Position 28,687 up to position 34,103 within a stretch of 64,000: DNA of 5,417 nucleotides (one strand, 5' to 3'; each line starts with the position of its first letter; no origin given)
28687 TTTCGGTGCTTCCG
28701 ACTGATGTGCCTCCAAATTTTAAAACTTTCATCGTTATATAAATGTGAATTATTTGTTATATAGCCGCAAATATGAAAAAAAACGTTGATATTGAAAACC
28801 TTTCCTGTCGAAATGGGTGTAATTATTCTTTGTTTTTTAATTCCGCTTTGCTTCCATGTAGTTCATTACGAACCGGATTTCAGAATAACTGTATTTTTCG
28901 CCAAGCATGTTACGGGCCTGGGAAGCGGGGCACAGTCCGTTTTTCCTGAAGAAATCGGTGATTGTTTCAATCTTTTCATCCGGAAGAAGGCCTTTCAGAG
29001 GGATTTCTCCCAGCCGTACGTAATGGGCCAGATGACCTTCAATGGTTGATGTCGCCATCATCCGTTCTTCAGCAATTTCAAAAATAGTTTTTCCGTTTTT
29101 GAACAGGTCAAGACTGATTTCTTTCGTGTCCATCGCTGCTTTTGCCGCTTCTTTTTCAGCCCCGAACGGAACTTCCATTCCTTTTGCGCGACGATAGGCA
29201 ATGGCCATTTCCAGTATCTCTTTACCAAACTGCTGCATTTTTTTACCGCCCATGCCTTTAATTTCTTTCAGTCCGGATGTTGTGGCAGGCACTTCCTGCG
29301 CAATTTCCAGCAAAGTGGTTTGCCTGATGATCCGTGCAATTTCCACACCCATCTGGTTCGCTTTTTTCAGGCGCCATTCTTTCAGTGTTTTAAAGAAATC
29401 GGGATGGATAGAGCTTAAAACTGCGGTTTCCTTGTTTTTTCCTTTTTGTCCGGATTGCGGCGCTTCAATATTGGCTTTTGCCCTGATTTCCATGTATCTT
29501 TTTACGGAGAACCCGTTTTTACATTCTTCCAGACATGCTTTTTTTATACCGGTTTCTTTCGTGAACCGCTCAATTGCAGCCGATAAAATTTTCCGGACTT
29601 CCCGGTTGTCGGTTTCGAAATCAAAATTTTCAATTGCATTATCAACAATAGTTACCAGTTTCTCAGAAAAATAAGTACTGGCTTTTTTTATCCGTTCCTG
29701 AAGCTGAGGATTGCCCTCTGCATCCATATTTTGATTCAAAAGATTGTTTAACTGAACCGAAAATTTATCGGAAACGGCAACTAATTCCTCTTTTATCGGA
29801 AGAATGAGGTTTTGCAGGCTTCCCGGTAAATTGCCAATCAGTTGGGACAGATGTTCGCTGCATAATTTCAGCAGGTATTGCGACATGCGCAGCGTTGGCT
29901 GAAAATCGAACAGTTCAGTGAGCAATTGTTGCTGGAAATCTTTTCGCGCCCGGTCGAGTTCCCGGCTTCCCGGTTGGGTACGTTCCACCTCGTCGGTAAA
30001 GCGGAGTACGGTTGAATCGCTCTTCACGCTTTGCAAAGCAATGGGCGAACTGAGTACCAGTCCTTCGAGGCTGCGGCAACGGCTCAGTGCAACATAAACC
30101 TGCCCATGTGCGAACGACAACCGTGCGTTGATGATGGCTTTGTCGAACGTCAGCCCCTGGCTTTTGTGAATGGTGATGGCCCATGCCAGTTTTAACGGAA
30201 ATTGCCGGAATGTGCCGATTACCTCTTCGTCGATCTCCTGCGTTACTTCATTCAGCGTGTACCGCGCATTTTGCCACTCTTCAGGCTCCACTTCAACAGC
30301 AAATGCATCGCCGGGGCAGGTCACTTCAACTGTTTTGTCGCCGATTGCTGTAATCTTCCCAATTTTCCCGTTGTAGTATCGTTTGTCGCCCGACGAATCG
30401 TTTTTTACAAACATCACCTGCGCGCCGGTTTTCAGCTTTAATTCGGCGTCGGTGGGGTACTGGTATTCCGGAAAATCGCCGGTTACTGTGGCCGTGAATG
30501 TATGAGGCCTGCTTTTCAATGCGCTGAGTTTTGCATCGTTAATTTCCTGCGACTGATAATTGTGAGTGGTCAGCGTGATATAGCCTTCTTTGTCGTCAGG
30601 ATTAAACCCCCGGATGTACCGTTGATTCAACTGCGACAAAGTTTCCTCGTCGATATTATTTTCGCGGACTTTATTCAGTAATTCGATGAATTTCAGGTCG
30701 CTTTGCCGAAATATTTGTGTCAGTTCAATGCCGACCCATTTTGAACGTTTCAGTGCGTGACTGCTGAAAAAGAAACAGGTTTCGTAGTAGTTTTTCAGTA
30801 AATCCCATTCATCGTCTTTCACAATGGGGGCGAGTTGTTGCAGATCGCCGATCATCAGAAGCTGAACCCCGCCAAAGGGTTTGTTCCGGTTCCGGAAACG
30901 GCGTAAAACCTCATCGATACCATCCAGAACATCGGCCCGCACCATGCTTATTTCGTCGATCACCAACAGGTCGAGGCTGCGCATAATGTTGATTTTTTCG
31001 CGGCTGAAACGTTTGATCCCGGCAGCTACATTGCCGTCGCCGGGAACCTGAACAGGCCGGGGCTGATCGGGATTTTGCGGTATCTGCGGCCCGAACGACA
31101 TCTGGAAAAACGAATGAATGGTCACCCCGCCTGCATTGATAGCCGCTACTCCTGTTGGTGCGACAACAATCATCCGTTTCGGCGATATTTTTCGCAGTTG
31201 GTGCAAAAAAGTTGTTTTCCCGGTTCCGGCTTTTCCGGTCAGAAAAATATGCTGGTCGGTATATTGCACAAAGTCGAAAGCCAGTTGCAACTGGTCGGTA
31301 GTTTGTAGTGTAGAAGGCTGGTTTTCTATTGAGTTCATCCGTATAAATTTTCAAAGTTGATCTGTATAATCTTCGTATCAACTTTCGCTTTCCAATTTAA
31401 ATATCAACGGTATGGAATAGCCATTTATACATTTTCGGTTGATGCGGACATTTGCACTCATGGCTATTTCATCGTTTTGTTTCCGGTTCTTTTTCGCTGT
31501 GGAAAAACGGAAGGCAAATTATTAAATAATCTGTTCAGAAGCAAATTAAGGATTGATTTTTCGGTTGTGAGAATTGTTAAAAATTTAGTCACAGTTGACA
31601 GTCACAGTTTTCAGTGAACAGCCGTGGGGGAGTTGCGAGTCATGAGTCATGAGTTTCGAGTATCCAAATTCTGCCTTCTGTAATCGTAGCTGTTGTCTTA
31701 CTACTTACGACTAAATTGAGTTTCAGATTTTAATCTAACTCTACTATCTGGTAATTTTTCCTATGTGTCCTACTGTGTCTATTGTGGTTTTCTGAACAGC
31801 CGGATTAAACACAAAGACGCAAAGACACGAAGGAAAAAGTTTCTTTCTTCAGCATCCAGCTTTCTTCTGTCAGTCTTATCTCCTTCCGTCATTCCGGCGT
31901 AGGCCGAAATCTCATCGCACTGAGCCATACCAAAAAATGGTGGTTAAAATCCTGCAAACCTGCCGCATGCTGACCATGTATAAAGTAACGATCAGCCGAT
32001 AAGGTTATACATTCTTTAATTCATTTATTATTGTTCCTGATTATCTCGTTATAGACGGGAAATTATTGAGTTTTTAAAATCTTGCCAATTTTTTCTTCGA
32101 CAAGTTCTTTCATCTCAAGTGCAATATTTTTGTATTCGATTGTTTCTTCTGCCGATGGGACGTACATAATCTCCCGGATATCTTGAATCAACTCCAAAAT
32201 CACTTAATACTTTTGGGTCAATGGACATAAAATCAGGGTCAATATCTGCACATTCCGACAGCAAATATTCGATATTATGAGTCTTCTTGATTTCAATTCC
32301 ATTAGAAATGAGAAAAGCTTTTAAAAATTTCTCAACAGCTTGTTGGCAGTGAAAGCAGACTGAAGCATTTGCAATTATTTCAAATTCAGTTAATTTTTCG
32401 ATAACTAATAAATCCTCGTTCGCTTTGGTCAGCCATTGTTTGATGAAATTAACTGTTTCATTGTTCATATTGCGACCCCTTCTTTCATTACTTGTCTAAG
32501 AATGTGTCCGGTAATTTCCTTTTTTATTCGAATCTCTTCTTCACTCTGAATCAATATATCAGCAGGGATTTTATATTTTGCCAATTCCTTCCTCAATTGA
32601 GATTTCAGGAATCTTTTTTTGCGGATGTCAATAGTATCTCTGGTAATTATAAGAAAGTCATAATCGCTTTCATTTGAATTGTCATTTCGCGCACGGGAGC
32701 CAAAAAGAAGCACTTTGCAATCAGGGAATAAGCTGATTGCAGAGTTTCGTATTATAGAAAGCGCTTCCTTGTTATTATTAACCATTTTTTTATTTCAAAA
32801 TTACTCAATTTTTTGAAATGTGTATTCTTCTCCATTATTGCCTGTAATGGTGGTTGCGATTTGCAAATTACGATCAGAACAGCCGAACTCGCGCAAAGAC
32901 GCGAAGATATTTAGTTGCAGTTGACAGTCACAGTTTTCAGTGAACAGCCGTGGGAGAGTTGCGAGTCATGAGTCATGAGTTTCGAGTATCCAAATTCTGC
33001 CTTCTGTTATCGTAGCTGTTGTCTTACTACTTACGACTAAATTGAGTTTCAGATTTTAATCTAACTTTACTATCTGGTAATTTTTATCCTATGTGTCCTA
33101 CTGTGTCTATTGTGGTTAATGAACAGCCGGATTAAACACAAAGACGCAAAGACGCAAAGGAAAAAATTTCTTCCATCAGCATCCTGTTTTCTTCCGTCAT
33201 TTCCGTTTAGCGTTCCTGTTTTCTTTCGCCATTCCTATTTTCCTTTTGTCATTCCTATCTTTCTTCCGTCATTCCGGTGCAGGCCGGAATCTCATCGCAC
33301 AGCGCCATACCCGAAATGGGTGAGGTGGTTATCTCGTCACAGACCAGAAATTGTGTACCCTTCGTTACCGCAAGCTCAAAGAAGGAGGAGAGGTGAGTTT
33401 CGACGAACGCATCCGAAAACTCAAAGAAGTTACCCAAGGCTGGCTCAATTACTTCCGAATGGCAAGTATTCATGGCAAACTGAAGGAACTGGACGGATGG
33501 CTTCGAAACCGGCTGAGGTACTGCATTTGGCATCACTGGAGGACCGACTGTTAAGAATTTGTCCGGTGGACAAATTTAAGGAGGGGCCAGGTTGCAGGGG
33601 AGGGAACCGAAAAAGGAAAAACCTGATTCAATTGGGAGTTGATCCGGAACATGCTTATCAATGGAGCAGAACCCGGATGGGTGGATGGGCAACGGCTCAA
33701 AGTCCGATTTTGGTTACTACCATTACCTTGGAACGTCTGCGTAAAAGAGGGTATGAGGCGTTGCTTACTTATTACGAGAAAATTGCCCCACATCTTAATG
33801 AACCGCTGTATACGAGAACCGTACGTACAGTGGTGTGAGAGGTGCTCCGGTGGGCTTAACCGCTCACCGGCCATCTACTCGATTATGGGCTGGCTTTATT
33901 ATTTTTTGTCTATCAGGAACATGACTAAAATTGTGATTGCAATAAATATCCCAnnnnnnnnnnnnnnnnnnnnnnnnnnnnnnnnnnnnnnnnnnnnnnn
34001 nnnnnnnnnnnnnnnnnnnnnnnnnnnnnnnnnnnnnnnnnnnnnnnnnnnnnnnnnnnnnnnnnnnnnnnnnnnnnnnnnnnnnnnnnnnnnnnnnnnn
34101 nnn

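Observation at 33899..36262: Tight operon of three tandem TIR-domain proteins plus a small multi-TM protein: candidate uncharacterised TIR-based defence system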

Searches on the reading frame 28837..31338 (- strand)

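Call 62: search_protein_families(library=pfam, proteins=[window:28837-31338:-], max_evalue=0.001)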
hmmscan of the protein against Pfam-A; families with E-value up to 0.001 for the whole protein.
window:28837-31338:- (833 aa): 10 families
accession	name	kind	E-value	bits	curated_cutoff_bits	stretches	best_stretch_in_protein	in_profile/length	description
PF05970.20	PIF1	-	1.9e-25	90.2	25.9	1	26-232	20-220/223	PIF1-like helicase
PF14493.12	HTH_40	-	2.3e-22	79.5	27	1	738-825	1-89/89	Helix-turn-helix domain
PF00570.28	HRDC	-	7.3e-16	58.3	23.8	1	647-710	3-66/68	HRDC domain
PF13604.12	AAA_30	-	2.5e-14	53.9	27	1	14-239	4-182/191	AAA domain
PF13245.12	AAA_19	-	1.3e-09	38.7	25.1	1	27-172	10-132/134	AAA domain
PF13401.12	AAA_22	-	1.2e-05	26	27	1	27-165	4-123/130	AAA domain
PF02689.20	Herpes_Helicase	-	3.9e-05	22.3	27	0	374-432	719-780/808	Helicase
PF13538.12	UvrD_C_2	-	4.3e-05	23.7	27.4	1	384-422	1-46/52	UvrD-like helicase C-terminal domain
PF13191.12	AAA_16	-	0.00016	22.7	32.6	1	14-63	9-59/167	AAA ATPase domain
PF13479.12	AAA_24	-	0.00061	20.1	27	0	29-152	3-95/195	AAA domain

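Call 92: search_protein_families(library=padloc, proteins=[window:28837-31338:-], max_evalue=0.00001)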
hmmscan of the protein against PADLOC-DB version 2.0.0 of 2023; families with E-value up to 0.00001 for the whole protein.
window:28837-31338:- (833 aa): 10 families
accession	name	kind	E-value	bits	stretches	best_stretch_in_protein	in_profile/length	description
PDLC05065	PDC-S68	-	1.4e-15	54.2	1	323-422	958-1048/1221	-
PDLC02864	DpdF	-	6.2e-13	46.4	1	579-712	472-607/610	DpdF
PDLC04476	PDC-M16A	-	3.3e-12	43.6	1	21-334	17-327/691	-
PDLC05064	PDC-S68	-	3.5e-12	42.9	1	31-172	703-824/1273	-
PDLC04475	PDC-M16A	-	3e-11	40.6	0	17-66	20-72/721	-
PDLC01734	typeIV_RecD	-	2.4e-10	37.3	0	30-172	356-476/763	RecD_0_IVD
PDLC05035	PDC-S53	-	5.1e-10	36.1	0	302-422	725-859/900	-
PDLC02861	DpdF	-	6.3e-10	36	1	626-717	515-608/611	DpdF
PDLC05066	PDC-S68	-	1.4e-09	34.6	0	316-421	928-1038/1202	-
PDLC01148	RecD_like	-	1.9e-08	31.1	0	31-172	331-445/719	RecD/Tra ATPase fused to N-terminal HHH domain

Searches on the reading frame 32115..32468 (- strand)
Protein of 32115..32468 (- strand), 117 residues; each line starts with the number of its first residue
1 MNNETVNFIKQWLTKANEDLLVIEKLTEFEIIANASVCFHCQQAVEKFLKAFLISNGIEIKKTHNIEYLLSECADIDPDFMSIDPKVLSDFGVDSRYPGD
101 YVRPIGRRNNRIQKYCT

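Call 62: search_protein_families(library=pfam, proteins=[window:32115-32468:-], max_evalue=0.001)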
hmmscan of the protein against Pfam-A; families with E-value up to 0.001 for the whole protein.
window:32115-32468:- (117 aa): 1 family
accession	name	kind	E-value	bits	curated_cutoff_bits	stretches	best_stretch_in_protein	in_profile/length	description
PF05168.19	HEPN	-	5.7e-20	72.1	22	1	10-102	2-94/117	HEPN domain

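Call 92: search_protein_families(library=padloc, proteins=[window:32115-32468:-], max_evalue=0.00001)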
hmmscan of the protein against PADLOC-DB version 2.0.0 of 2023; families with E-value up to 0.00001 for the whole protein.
window:32115-32468:- (117 aa): 0 families

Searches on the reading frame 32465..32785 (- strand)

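Call 62: search_protein_families(library=pfam, proteins=[window:32465-32785:-], max_evalue=0.001)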
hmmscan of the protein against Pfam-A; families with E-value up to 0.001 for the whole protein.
window:32465-32785:- (106 aa): 3 families
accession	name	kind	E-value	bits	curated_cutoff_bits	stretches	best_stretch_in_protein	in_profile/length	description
PF18765.7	Polbeta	-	7.5e-11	42.5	26.9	1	24-92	15-81/93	Polymerase beta, Nucleotidyltransferase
PF01909.29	NTP_transf_2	-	1.3e-09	38.7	21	1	10-101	2-88/93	Nucleotidyltransferase domain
PF22600.2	MTPAP-like_central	-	7.7e-05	23.2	27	1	6-56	23-72/139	Poly(A) RNA polymerase, mitochondrial-like, central palm domain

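Call 92: search_protein_families(library=padloc, proteins=[window:32465-32785:-], max_evalue=0.00001)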
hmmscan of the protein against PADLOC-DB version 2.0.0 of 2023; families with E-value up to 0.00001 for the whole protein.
window:32465-32785:- (106 aa): 5 families
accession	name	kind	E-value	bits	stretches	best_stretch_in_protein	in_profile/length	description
PDLC04903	PDC-S09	-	1.3e-10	39.5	1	24-105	28-107/108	-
PDLC04907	PDC-S09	-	1e-07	30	1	6-64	11-65/114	-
PDLC04906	PDC-S09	-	1e-06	27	1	5-94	4-94/98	-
PDLC04904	PDC-S09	-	1.7e-06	26.2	1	24-81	27-81/104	-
PDLC04902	PDC-S09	-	2.2e-06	25.9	1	24-70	23-66/97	-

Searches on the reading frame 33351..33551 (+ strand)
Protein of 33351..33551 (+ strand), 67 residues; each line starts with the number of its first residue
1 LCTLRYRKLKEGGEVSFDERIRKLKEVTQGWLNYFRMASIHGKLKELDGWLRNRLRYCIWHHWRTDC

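Call 70: search_protein_families(library=pfam, proteins=[window:33351-33551:+], max_evalue=0.1)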
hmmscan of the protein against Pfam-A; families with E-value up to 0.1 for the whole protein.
window:33351-33551:+ (67 aa): 2 families
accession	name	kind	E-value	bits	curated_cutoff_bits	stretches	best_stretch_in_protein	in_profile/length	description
PF08388.16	GIIM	-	6.5e-14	52.1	23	1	10-65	14-69/80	Group II intron, maturase-specific domain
PF13821.11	DUF4187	-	0.014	15.7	29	1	35-60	6-31/54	Domain of unknown function (DUF4187)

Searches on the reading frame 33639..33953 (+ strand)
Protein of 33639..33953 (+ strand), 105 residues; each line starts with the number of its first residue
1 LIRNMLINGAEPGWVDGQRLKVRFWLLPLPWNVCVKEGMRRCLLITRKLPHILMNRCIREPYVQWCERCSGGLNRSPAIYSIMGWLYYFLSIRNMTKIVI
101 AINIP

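Call 70: search_protein_families(library=pfam, proteins=[window:33639-33953:+], max_evalue=0.1)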
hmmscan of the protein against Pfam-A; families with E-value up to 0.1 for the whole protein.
window:33639-33953:+ (105 aa): 0 families
